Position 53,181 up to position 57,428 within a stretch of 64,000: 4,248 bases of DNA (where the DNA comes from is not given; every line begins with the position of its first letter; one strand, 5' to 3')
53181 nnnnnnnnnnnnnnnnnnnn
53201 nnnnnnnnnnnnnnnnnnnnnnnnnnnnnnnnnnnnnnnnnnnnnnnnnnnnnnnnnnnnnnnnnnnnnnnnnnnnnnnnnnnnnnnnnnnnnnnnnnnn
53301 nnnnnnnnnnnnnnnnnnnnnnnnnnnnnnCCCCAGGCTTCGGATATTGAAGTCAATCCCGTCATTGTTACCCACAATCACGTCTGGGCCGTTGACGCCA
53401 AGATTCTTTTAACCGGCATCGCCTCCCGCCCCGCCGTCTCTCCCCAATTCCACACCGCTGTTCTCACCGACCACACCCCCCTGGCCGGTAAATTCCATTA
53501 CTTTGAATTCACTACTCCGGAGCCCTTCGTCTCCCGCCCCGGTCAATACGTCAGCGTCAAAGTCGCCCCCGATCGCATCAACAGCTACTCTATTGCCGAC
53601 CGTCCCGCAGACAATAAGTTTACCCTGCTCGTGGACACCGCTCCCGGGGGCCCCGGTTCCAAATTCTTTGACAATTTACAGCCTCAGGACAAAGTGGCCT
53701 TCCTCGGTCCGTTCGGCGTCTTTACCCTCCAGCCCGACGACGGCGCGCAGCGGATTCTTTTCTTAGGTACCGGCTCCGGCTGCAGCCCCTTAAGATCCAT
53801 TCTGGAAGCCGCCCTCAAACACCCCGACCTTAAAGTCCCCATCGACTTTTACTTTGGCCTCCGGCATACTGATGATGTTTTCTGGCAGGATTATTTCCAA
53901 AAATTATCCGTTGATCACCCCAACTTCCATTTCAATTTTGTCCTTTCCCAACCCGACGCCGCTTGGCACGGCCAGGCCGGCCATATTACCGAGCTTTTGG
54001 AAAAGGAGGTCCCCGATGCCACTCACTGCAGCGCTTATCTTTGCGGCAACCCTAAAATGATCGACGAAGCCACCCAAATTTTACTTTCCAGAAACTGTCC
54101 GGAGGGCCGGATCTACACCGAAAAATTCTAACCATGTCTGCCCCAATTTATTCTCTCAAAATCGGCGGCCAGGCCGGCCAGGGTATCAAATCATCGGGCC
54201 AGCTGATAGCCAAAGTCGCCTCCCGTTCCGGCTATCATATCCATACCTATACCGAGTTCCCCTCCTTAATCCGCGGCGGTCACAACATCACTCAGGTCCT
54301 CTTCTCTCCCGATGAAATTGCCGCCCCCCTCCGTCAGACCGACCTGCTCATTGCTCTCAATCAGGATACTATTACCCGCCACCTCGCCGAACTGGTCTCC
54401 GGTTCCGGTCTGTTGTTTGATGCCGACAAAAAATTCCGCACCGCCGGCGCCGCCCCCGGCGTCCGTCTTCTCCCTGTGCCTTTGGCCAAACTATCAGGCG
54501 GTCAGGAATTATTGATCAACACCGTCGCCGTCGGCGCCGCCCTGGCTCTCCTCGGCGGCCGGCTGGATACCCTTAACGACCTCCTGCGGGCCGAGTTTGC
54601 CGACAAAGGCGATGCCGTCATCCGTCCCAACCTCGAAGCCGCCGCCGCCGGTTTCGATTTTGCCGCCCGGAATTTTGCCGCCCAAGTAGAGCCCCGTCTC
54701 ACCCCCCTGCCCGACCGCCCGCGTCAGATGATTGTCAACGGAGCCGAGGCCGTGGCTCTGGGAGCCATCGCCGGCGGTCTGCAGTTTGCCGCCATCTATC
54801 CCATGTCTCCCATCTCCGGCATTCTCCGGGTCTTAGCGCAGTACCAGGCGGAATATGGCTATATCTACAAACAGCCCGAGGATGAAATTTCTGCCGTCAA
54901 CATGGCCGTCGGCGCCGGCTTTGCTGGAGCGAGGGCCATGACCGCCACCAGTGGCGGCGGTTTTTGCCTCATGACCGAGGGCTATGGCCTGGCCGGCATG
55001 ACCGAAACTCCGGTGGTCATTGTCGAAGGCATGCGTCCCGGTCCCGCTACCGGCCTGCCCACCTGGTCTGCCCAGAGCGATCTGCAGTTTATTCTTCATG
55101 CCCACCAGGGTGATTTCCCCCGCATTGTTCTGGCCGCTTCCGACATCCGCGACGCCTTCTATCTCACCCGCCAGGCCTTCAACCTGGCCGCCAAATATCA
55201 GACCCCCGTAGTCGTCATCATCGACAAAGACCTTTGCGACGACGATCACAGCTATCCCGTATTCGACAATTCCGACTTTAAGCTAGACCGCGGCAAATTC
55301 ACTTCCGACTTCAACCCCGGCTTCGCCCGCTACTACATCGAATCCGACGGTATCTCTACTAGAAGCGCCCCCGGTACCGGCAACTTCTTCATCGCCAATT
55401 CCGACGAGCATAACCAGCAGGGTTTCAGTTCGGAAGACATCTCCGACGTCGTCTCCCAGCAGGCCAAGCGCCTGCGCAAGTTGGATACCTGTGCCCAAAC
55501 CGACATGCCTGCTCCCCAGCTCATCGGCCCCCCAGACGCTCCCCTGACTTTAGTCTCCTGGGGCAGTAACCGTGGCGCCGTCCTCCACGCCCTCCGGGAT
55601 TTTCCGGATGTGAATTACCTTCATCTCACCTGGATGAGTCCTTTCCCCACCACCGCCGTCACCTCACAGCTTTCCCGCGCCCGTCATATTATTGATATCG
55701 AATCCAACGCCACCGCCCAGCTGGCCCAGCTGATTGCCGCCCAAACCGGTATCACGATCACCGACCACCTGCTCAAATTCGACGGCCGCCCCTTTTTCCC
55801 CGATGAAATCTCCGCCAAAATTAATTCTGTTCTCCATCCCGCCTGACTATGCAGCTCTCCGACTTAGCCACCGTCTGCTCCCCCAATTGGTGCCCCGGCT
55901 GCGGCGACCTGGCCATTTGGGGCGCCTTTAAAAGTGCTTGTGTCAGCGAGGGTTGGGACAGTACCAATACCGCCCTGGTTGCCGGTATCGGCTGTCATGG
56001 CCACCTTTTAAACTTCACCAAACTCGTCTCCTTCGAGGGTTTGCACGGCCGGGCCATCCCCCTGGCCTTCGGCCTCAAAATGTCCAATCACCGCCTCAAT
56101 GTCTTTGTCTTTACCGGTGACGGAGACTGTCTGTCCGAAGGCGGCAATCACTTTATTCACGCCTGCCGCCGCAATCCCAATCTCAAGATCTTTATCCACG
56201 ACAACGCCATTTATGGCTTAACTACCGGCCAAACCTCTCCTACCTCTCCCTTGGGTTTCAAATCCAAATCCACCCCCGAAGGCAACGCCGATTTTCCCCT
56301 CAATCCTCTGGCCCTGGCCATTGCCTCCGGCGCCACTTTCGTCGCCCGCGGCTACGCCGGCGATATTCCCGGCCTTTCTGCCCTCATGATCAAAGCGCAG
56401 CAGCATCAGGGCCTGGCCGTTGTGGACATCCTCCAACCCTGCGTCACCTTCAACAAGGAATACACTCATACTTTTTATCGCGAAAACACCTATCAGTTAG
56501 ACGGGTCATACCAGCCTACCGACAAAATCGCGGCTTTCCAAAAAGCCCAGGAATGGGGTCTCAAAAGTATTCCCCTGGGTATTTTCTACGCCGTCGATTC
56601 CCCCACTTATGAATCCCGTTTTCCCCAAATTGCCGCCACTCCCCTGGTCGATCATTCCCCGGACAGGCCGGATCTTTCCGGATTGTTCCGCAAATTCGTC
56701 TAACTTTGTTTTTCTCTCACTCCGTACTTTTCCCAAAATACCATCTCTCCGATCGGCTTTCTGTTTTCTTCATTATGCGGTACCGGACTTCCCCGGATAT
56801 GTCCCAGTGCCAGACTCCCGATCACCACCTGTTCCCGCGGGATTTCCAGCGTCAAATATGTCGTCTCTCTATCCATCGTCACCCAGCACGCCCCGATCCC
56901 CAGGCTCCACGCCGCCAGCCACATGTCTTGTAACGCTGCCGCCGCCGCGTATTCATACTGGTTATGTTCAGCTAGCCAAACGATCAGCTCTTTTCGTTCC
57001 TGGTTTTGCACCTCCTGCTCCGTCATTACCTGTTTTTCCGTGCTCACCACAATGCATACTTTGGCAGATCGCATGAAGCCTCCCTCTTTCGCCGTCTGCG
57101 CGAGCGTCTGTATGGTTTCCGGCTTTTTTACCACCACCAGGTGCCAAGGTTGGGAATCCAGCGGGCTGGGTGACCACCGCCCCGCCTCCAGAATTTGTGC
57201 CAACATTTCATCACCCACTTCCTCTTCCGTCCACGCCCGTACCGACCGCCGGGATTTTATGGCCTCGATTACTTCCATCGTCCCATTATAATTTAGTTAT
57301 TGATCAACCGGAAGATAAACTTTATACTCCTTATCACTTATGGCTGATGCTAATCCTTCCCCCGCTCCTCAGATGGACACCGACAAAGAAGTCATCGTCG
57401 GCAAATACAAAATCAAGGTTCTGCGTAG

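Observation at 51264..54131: ADP-forming acetyl-CoA synthetase fused to an FNR-like FAD/NAD(P)H oxidoreductase domain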

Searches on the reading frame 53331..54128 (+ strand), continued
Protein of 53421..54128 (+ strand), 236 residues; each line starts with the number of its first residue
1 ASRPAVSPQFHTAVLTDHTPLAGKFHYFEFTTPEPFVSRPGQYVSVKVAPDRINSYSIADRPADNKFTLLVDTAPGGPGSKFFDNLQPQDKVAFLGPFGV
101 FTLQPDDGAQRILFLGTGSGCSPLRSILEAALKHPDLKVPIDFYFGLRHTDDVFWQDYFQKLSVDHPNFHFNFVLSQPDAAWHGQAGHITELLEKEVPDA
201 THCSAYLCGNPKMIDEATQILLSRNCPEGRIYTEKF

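Call 74: search_protein_families(library=pfam, proteins=[P0161, P0214, P0217, P0193, P0129, P0127, P0123, P0121, P0254, P0135], max_evalue=0.001)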
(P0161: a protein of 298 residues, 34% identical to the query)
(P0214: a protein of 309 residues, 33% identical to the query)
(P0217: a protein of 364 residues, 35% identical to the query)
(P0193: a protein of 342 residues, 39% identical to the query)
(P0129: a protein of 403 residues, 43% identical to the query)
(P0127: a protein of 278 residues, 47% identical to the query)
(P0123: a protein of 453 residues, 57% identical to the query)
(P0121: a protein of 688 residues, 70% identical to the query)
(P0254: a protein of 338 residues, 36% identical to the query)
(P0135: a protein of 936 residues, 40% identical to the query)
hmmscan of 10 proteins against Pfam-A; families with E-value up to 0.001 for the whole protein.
P0161 (298 aa): 3 families
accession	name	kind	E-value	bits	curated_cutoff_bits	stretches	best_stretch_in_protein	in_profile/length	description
PF00175.26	NAD_binding_1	-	3.4e-21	76.4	22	1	175-278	1-107/109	Oxidoreductase NAD-binding domain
PF00970.30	FAD_binding_6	-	1.5e-14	54.6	21.1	1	70-163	2-98/99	Oxidoreductase FAD-binding domain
PF08030.17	NAD_binding_6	-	1.2e-05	25.9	22.2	0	172-213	3-48/156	Ferric reductase NAD binding domain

P0214 (309 aa): 2 families
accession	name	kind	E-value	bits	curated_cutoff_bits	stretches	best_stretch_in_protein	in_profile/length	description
PF00175.26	NAD_binding_1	-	5.2e-22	79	22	1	174-277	1-109/109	Oxidoreductase NAD-binding domain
PF00970.30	FAD_binding_6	-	3.8e-11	43.7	21.1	1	74-163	3-97/99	Oxidoreductase FAD-binding domain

P0217 (364 aa): 2 families
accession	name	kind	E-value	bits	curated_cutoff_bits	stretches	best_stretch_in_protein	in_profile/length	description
PF00175.26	NAD_binding_1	-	8.7e-20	71.8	22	1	113-213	3-108/109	Oxidoreductase NAD-binding domain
PF00970.30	FAD_binding_6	-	3.5e-13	50.2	21.1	1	9-101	3-99/99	Oxidoreductase FAD-binding domain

P0193 (342 aa): 4 families
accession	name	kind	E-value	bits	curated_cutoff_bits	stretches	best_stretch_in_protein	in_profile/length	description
PF00175.26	NAD_binding_1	-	7.1e-22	78.6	22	1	217-322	1-107/109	Oxidoreductase NAD-binding domain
PF00970.30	FAD_binding_6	-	7.4e-16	58.7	21.1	1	113-205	3-97/99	Oxidoreductase FAD-binding domain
PF00111.32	Fer2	-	4.9e-10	39.6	21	1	7-84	4-76/77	2Fe-2S iron-sulfur cluster binding domain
PF08030.17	NAD_binding_6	-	0.00048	20.6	22.2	0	214-263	3-58/156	Ferric reductase NAD binding domain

P0129 (403 aa): 4 families
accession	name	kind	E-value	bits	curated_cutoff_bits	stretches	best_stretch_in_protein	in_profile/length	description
PF13549.11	ATP-grasp_5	-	8.1e-47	159.9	27.6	1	1-165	49-221/221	ATP-grasp domain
PF00175.26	NAD_binding_1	-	6.1e-19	69.1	22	1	281-383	1-106/109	Oxidoreductase NAD-binding domain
PF00970.30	FAD_binding_6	-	1.7e-09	38.3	21.1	1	187-269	9-98/99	Oxidoreductase FAD-binding domain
PF08030.17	NAD_binding_6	-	1.8e-06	28.5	22.2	1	277-348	2-80/156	Ferric reductase NAD binding domain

P0127 (278 aa): 3 families
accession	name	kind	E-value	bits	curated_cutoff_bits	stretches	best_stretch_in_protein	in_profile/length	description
PF00175.26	NAD_binding_1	-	2.2e-18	67.3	22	1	155-258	2-108/109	Oxidoreductase NAD-binding domain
PF00970.30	FAD_binding_6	-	6.7e-10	39.6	21.1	1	57-141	6-97/99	Oxidoreductase FAD-binding domain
PF13549.11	ATP-grasp_5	-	0.00022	21.1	27.6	1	2-37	185-220/221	ATP-grasp domain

P0123 (453 aa): 3 families
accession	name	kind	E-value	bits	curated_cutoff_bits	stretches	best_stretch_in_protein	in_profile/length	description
PF13549.11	ATP-grasp_5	-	8.6e-55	185.9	27.6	1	3-209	15-220/221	ATP-grasp domain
PF00175.26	NAD_binding_1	-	7.5e-18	65.6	22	1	331-434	1-107/109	Oxidoreductase NAD-binding domain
PF00970.30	FAD_binding_6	-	1.3e-09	38.7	21.1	1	245-321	16-99/99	Oxidoreductase FAD-binding domain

P0121 (688 aa): 5 families
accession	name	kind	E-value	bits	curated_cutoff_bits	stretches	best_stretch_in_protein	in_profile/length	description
PF13549.11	ATP-grasp_5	-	9.1e-57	192.4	27.6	1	229-448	2-220/221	ATP-grasp domain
PF00175.26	NAD_binding_1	-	1.4e-18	67.9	22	1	566-668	1-106/109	Oxidoreductase NAD-binding domain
PF19045.5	Ligase_CoA_2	-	4.4e-10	40.3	23.7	1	52-198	2-154/162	Ligase-CoA domain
PF13607.11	Succ_CoA_lig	-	5e-08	33.2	27.4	1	2-40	100-138/138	Succinyl-CoA ligase like flavodoxin domain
PF00970.30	FAD_binding_6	-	9.7e-08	32.7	21.1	1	465-553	2-97/99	Oxidoreductase FAD-binding domain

P0254 (338 aa): 3 families
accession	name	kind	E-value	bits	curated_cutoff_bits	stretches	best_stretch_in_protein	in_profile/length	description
PF00175.26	NAD_binding_1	-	2.6e-21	76.7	22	1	207-314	1-107/109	Oxidoreductase NAD-binding domain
PF00111.32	Fer2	-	2.5e-16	59.8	21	1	11-81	7-76/77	2Fe-2S iron-sulfur cluster binding domain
PF00970.30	FAD_binding_6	-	4.7e-16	59.4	21.1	1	108-195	7-97/99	Oxidoreductase FAD-binding domain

P0135 (936 aa): 6 families
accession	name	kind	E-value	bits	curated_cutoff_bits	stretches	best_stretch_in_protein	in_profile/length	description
PF13549.11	ATP-grasp_5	-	3.4e-37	128.4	27.6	1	488-691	4-220/221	ATP-grasp domain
PF13607.11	Succ_CoA_lig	-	2.1e-32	112.2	27.4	1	156-294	3-137/138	Succinyl-CoA ligase like flavodoxin domain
PF13380.12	CoA_binding_2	-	1.3e-19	71.2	22.8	1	13-138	2-115/116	CoA binding domain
PF00175.26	NAD_binding_1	-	1.5e-17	64.7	22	1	814-917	2-108/109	Oxidoreductase NAD-binding domain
PF02629.25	CoA_binding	-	2.9e-09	38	22.3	1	11-102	3-97/97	CoA binding domain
PF00970.30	FAD_binding_6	-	4.4e-09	37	21.1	1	712-800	2-97/99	Oxidoreductase FAD-binding domain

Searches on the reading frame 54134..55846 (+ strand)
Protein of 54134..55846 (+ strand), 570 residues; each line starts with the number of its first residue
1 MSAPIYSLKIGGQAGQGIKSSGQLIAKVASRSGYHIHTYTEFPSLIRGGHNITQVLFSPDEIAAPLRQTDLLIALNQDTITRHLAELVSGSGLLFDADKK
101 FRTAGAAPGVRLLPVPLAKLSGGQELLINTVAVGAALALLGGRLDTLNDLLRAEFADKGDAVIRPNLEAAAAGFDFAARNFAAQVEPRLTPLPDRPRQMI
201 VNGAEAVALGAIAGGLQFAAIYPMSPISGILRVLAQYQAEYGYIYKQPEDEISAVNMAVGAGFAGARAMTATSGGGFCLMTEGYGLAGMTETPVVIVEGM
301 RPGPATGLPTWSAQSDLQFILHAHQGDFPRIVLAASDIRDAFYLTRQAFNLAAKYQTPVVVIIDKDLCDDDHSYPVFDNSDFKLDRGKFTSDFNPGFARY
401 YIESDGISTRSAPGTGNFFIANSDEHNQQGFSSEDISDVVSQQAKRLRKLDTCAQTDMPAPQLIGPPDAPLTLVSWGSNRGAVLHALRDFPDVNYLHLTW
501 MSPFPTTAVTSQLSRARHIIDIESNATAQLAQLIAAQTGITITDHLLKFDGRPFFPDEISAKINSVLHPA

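Call 3: search_protein_families(library=pfam, proteins=[window:54134-55846:+], max_evalue=0.01)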
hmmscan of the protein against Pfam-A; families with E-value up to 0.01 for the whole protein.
window:54134-55846:+ (570 aa): 2 families
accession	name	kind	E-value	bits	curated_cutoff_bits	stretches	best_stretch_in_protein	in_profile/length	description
PF01855.24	POR_N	-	1.1e-49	169.7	27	1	210-440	2-225/231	Pyruvate flavodoxin/ferredoxin oxidoreductase, thiamine diP-bdg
PF01558.24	POR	-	8.6e-31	107.8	27.4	1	14-175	1-173/173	Pyruvate ferredoxin/flavodoxin oxidoreductase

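Call 4: search_protein_families(library=ncbifam, proteins=[window:54134-55846:+], max_evalue=0.01)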
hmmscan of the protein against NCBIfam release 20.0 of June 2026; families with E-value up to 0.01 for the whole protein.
window:54134-55846:+ (570 aa): 21 families
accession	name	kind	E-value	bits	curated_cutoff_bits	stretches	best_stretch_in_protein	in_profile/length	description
TIGR03710.1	OAFO_sf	subfamily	4.2e-175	583.5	482.75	1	7-563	3-561/561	2-oxoacid:acceptor oxidoreductase subunit alpha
NF041170.1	Oxoac_fdxalpha_Archa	equivalog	5e-125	418.3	800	2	126-568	167-624/636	2-oxoacid:ferredoxin oxidoreductase subunit alpha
NF006412.0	PRK08659.1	equivalog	2.9e-67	227.5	411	1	197-566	4-376/378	2-oxoacid:acceptor oxidoreductase subunit alpha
NF007206.0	PRK09627.1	equivalog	1.8e-52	178.5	579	1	197-564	2-373/375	2-oxoglutarate synthase subunit alpha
NF005507.0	PRK07119.1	subfamily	1.1e-39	136.3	399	1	198-365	4-171/352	3-methyl-2-oxobutanoate dehydrogenase subunit VorB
NF040682.1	PorA_Arch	equivalog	4e-13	49.1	550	1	199-367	4-170/387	pyruvate synthase subunit PorA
NF006232.0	PRK08366.1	equivalog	6e-13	48.2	646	1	196-363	5-168/394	2-ketoisovalerate ferredoxin oxidoreductase subunit alpha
TIGR03336.1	IOR_alpha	equivalog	1.2e-12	47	650.9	1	201-361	5-159/595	indolepyruvate ferredoxin oxidoreductase subunit alpha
NF045764.1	PhenlGlyoxDHPadG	equivalog_domain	1e-10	40.7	700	1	198-301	2-107/398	NADH-dependent phenylglyoxylate dehydrogenase subunit alpha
NF007201.0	PRK09622.1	equivalog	1e-09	37.8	590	1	216-366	28-174/405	2-oxoacid:ferredoxin oxidoreductase subunit alpha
NF006233.0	PRK08367.1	equivalog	6.2e-07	28.6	625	1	198-312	4-119/394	pyruvate ferredoxin oxidoreductase subunit alpha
NF005324.0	PRK06853.1-4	equivalog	2.1e-06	27.7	222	1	123-180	135-192/196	indolepyruvate oxidoreductase subunit beta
NF006211.0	PRK08338.1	equivalog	3.3e-06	26.7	239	1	8-134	3-127/170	2-oxoacid:ferredoxin oxidoreductase subunit gamma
NF006129.0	PRK08273.1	equivalog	5e-06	25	724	1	222-374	24-172/598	thiamine pyrophosphate-requiring protein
NF006323.0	PRK08537.1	equivalog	1.4e-05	24.6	235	1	8-135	5-138/181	2-oxoacid:ferredoxin oxidoreductase subunit gamma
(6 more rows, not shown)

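Call 51: search_solved_structures(query=window:54134-55846:+, max_evalue=1e-10)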
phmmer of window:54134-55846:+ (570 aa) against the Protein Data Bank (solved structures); distinct sequences matched with E-value up to 1e-10: 6.
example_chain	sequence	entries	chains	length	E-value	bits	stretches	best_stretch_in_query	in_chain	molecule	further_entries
5b46_A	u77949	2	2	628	1.7e-83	284.1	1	127-567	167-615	2-oxoacid--ferredoxin oxidoreductase alpha subunit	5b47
6n2n_A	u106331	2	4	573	8e-79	268.7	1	8-563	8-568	Pyruvate flavodoxin/ferredoxin oxidoreductase domain protein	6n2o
5b48_A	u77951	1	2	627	9.6e-79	268.4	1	188-564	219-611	2-oxoacid--ferredoxin oxidoreductase alpha subunit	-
1yd7_A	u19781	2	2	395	2.2e-41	145.1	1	200-367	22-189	2-keto acid:ferredoxin oxidoreductase subunit alpha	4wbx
8ys5_A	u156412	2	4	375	9e-37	129.9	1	197-563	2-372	2-oxoglutarate synthase subunit alpha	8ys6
3ju3_A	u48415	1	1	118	2.3e-20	75.7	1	462-567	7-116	Probable 2-oxoacid ferredoxin oxidoreductase, alpha chain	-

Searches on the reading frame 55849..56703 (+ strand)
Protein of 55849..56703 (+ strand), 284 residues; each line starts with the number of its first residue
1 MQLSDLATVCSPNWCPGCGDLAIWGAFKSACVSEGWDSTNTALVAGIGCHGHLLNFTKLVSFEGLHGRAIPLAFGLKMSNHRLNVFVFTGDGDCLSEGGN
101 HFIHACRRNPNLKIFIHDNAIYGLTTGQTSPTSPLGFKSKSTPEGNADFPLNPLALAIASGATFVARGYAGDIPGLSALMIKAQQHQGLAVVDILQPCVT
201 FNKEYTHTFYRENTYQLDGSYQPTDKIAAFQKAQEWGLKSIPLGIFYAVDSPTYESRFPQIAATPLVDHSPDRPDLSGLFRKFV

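Call 3: search_protein_families(library=pfam, proteins=[window:55849-56703:+], max_evalue=0.01)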
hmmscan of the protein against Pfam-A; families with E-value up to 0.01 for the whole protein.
window:55849-56703:+ (284 aa): 2 families
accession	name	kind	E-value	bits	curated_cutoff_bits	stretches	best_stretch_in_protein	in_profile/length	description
PF02775.26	TPP_enzyme_C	-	9.8e-25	87.6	21.9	1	61-194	25-151/151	Thiamine pyrophosphate enzyme, C-terminal TPP binding domain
PF12367.13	PFO_beta_C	-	1.8e-21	76.4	24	1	198-261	1-64/66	Pyruvate ferredoxin oxidoreductase beta subunit C terminal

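Call 4: search_protein_families(library=ncbifam, proteins=[window:55849-56703:+], max_evalue=0.01)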
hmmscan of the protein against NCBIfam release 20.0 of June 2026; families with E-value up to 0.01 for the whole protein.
window:55849-56703:+ (284 aa): 12 families
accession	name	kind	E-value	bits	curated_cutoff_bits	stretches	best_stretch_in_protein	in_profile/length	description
NF008820.0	PRK11866.1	equivalog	2.5e-94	315.9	402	1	3-268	6-272/287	2-oxoacid ferredoxin oxidoreductase subunit beta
TIGR02177.1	PorB_KorB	subfamily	1.8e-88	296.8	261.9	1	13-262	2-260/286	2-oxoacid:acceptor oxidoreductase, beta subunit, pyruvate/2-ketoisovalerate family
NF008821.0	PRK11869.1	equivalog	1.3e-81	273.6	438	1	13-275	15-276/286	2-oxoacid ferredoxin oxidoreductase subunit beta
NF041171.1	Oxoac_fdxbeta_Archa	equivalog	4.5e-77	259.2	423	1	13-262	4-264/296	2-oxoacid:ferredoxin oxidoreductase subunit beta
NF007207.0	PRK09628.1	equivalog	7.5e-47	160.3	364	1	13-199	17-203/277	2-oxoglutarate ferredoxin oxidoreductase subunit beta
TIGR03336.1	IOR_alpha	equivalog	4.9e-11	41.7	650.9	1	11-209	355-542/595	indolepyruvate ferredoxin oxidoreductase subunit alpha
NF008819.1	PRK11865.1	equivalog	9.5e-09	34.9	405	1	60-200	69-214/300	pyruvate synthase subunit PorB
NF004813.0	PRK06163.1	equivalog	2.9e-08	33.7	240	1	64-133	57-126/202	hypothetical protein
NF008818.0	PRK11864.1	subfamily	1e-06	28.2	405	1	76-200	85-210/300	3-methyl-2-oxobutanoate dehydrogenase subunit beta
TIGR03846.1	sulfopy_beta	equivalog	1.6e-06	28.1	221.5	1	64-133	42-111/182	sulfopyruvate decarboxylase subunit beta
NF045792.1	OxalOxredbeta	equivalog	9.3e-06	24.9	590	1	77-147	96-166/311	oxalate oxidoreductase subunit beta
TIGR03297.1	Ppyr-DeCO2ase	equivalog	0.0043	16.1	312.5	1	64-132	220-288/360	phosphonopyruvate decarboxylase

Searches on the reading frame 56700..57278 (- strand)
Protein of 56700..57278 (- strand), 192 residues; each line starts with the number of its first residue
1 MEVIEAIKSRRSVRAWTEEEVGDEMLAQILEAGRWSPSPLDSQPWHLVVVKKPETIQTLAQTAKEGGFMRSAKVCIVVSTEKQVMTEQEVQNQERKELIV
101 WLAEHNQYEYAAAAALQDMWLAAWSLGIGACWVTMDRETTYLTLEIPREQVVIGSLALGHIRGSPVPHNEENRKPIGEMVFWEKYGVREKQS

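Call 3: search_protein_families(library=pfam, proteins=[window:56700-57278:-], max_evalue=0.01)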
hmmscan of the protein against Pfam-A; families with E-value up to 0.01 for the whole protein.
window:56700-57278:- (192 aa): 2 families
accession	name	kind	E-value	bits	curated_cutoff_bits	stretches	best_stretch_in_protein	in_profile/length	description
PF00881.29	Nitroreductase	-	2.8e-23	83.4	23.5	1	7-160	1-167/167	Nitroreductase family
PF14512.11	TM1586_NiRdase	-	1.9e-15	57.5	27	2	74-180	45-149/215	Putative TM nitroreductase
